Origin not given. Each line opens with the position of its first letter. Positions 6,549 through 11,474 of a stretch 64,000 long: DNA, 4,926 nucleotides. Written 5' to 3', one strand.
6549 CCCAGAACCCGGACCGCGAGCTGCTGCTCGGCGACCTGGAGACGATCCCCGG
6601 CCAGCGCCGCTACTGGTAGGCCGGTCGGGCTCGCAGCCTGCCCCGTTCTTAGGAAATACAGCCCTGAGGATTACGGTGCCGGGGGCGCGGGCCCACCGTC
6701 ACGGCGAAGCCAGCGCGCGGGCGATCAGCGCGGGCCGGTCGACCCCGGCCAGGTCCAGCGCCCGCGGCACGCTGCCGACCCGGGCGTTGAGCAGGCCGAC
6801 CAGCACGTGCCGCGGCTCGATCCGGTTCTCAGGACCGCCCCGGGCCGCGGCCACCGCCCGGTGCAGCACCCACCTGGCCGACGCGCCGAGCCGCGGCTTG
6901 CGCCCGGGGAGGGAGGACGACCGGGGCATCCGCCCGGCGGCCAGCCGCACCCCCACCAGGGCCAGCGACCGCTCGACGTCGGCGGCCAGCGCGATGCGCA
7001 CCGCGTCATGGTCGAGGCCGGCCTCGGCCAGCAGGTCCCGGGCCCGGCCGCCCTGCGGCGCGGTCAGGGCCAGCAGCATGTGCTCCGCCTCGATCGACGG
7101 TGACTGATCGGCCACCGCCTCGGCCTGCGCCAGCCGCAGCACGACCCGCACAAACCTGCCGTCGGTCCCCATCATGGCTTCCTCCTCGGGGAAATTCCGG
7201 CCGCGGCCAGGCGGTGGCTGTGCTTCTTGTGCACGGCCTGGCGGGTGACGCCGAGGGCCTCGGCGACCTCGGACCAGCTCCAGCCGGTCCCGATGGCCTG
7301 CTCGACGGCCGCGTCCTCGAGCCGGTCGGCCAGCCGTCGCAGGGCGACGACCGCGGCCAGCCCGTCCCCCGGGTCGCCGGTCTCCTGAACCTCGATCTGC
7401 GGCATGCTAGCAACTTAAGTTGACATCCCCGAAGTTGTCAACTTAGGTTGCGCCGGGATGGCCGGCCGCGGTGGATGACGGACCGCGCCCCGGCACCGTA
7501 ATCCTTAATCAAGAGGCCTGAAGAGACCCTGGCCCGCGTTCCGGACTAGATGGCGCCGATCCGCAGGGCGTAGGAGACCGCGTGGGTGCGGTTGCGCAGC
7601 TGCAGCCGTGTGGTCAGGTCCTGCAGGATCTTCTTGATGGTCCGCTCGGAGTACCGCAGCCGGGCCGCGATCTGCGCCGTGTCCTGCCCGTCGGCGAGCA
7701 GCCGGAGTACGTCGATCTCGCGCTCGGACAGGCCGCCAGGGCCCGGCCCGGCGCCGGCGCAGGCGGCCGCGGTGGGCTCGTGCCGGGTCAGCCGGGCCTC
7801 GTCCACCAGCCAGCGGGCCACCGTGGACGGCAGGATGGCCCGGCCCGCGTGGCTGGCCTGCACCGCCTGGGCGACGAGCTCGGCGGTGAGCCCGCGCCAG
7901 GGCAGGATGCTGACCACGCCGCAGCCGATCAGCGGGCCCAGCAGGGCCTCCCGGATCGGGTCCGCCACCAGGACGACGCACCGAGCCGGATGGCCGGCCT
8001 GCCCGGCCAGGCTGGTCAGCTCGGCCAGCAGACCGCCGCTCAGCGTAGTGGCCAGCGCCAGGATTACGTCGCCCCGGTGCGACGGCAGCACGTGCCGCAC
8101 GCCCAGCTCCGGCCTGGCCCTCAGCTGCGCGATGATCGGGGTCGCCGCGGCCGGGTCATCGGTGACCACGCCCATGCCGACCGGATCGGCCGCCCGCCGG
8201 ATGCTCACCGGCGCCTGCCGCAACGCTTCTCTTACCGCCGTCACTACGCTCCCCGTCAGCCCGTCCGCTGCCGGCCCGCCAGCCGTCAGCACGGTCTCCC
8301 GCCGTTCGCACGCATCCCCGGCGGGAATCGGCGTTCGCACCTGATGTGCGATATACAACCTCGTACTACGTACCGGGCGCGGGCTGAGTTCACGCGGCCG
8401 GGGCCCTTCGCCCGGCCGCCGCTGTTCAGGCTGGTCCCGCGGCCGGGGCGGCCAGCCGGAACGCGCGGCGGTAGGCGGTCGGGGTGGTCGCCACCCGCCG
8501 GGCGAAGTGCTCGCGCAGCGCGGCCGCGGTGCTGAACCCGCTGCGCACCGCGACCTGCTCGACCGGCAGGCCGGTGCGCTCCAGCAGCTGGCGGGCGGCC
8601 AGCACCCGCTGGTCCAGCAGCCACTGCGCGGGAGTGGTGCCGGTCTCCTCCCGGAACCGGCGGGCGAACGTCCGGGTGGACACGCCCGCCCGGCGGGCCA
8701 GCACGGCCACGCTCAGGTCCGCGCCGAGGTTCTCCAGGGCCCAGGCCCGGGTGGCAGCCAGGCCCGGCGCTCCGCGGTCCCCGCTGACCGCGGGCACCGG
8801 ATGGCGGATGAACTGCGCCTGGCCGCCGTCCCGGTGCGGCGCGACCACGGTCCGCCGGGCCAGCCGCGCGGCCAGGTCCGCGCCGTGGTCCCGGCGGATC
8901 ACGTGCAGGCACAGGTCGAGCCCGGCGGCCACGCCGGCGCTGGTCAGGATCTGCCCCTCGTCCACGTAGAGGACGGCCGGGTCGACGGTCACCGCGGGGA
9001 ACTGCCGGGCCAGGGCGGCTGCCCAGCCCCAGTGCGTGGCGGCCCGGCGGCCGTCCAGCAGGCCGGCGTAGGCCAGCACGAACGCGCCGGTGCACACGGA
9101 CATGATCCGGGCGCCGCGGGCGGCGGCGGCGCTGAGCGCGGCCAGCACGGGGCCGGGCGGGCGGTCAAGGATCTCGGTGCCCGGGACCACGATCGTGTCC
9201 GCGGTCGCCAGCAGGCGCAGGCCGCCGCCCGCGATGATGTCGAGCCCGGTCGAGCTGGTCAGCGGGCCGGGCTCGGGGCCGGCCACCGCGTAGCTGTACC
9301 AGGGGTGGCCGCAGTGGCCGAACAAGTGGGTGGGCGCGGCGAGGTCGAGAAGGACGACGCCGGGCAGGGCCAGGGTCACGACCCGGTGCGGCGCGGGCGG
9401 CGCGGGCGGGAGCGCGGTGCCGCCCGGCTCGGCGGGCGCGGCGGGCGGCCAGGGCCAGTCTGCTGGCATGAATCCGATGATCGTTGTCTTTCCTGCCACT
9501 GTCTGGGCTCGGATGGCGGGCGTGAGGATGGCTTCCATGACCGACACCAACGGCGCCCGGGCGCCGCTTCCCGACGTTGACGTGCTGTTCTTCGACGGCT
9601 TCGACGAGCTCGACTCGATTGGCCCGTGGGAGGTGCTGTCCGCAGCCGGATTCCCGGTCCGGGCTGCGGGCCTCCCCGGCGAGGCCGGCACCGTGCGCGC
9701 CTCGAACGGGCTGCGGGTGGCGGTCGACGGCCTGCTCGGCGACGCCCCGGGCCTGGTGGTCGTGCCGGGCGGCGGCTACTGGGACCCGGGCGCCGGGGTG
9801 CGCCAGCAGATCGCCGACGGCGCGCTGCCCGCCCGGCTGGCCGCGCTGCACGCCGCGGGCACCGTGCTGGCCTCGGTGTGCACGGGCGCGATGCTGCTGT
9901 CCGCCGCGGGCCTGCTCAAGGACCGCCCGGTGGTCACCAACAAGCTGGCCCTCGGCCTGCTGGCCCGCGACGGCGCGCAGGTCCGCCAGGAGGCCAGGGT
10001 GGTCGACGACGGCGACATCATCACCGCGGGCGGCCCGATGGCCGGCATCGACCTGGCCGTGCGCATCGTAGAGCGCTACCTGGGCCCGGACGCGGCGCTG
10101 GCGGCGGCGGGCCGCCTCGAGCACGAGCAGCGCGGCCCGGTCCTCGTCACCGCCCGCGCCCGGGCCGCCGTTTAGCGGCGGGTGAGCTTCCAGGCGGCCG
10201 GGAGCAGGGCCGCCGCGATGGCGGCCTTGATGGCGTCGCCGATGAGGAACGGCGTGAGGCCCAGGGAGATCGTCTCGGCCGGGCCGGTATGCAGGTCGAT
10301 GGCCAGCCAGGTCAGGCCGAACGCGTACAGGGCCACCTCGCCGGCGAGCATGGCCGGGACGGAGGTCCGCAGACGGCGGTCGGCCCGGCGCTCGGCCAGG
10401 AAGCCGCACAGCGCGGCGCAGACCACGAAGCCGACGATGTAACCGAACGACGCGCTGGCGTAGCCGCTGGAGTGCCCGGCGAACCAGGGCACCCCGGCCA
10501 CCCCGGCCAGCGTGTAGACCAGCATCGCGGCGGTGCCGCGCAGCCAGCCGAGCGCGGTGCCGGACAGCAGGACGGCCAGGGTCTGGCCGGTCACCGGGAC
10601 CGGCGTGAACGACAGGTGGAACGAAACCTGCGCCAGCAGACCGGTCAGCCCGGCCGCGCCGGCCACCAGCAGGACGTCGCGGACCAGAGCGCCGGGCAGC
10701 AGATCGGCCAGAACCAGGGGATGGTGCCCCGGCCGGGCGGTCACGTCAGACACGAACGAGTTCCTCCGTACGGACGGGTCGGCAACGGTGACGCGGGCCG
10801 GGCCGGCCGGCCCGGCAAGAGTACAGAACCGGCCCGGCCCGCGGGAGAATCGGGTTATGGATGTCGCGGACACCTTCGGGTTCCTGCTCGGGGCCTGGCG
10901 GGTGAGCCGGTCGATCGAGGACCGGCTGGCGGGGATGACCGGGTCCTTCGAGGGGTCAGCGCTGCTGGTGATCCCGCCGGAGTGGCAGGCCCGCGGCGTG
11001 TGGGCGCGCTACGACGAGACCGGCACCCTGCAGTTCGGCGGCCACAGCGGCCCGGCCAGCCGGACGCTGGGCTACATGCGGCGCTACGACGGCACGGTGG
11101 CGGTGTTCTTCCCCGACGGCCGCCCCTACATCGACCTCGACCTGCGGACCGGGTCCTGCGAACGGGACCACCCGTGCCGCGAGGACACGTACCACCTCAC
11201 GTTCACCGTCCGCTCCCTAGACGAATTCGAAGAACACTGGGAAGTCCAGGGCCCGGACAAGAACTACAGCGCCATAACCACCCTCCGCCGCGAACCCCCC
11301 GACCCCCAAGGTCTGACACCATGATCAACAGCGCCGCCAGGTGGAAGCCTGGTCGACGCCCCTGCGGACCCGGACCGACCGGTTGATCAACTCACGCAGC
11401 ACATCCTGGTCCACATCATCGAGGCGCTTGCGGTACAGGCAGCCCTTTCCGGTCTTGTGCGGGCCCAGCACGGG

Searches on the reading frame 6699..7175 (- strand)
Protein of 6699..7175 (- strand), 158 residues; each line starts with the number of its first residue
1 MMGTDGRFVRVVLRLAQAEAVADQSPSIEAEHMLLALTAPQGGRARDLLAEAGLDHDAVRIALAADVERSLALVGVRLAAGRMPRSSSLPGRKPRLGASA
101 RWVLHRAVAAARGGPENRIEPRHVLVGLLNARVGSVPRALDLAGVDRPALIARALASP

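Call 76: search_protein_families(library=pfam, proteins=[window:6699-7175:-], max_evalue=0.001)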
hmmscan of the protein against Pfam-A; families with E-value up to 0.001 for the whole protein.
window:6699-7175:- (158 aa): 1 family
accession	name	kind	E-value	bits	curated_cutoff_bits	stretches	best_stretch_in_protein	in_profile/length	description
PF02861.25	Clp_N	-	5.6e-13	49.3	20.7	1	16-63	1-48/53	Clp amino terminal domain, pathogenicity island component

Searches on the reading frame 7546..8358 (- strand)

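Call 76: search_protein_families(library=pfam, proteins=[window:7546-8358:-], max_evalue=0.001)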
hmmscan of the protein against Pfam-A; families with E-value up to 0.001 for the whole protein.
window:7546-8358:- (270 aa): 3 families
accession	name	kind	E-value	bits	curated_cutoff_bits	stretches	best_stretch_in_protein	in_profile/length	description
PF00196.25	GerE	-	1.6e-13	50.5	23.5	1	210-264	3-57/57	Bacterial regulatory proteins, luxR family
PF13384.12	HTH_23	-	4.8e-06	26.7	24.6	1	215-247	8-40/50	Homeodomain-like domain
PF13551.12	HTH_29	-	0.00015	22.2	28.1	1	216-247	3-35/64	Winged helix-turn helix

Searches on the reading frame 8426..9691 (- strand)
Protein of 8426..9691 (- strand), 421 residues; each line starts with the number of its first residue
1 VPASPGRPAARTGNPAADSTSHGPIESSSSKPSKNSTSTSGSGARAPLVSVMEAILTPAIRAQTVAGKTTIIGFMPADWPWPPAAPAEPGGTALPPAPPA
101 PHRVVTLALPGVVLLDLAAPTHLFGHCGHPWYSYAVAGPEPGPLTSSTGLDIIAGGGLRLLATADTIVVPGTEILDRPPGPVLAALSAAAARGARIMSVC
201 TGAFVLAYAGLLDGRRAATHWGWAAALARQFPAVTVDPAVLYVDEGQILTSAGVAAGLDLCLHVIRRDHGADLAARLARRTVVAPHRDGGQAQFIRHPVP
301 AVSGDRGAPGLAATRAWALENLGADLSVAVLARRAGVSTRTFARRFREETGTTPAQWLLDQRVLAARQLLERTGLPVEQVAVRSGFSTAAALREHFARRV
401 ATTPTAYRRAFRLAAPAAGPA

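Call 76: search_protein_families(library=pfam, proteins=[window:8426-9691:-], max_evalue=0.001)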
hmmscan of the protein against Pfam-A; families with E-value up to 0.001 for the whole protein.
window:8426-9691:- (421 aa): 3 families
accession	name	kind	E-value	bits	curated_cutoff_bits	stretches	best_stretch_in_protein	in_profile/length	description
PF12833.13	HTH_18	-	6.1e-24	84.6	33.6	1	331-409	1-79/80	Helix-turn-helix domain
PF01965.30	DJ-1_PfpI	-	5.6e-13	49.5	26.6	1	103-266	2-164/165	DJ-1/PfpI family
PF00165.29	HTH_AraC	-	4.4e-10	39.9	26.6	1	320-358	3-41/42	Bacterial regulatory helix-turn-helix proteins, AraC family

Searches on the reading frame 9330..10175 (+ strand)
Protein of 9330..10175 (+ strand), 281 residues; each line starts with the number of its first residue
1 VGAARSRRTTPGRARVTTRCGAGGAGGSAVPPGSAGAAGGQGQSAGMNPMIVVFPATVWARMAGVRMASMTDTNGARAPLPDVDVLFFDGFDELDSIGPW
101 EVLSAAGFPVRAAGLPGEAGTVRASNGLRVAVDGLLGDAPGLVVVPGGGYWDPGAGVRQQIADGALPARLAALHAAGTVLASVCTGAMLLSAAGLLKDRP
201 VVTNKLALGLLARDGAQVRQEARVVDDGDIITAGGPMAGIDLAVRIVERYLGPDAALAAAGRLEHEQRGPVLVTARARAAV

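Call 76: search_protein_families(library=pfam, proteins=[window:9330-10175:+], max_evalue=0.001)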
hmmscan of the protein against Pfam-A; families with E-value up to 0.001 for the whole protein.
window:9330-10175:+ (281 aa): 1 family
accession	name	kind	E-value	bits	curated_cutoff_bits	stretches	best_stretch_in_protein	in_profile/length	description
PF01965.30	DJ-1_PfpI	-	5.8e-22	78.7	26.6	1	85-248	5-164/165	DJ-1/PfpI family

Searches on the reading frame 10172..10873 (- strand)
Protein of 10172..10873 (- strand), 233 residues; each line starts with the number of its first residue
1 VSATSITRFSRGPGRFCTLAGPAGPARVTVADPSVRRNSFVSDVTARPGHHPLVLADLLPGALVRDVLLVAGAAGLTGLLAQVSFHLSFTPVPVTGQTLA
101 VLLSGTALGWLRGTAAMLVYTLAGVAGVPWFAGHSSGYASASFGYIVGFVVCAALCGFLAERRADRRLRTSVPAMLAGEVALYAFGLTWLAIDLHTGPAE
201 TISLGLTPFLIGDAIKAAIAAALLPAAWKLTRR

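Call 76: search_protein_families(library=pfam, proteins=[window:10172-10873:-], max_evalue=0.001)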
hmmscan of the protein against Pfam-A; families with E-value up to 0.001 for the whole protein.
window:10172-10873:- (233 aa): 1 family
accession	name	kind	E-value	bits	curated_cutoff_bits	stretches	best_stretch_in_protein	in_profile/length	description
PF02632.19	BioY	-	8.7e-38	129.9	25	1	89-229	1-140/140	BioY family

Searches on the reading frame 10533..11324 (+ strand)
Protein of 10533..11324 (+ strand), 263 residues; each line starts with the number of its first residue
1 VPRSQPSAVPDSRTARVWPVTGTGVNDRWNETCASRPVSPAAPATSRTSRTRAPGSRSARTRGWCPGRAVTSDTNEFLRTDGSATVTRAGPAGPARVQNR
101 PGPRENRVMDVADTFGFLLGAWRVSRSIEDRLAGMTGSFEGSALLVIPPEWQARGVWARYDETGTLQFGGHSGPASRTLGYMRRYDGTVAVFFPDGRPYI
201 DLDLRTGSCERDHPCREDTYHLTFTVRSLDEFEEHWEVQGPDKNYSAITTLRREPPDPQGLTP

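Call 76: search_protein_families(library=pfam, proteins=[window:10533-11324:+], max_evalue=0.001)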
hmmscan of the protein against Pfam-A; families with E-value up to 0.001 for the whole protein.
window:10533-11324:+ (263 aa): 1 family
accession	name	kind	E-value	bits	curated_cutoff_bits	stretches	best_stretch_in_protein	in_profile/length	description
PF19834.4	DUF6314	-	9.3e-30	104.2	23.1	1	118-253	1-131/131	Family of unknown function (DUF6314)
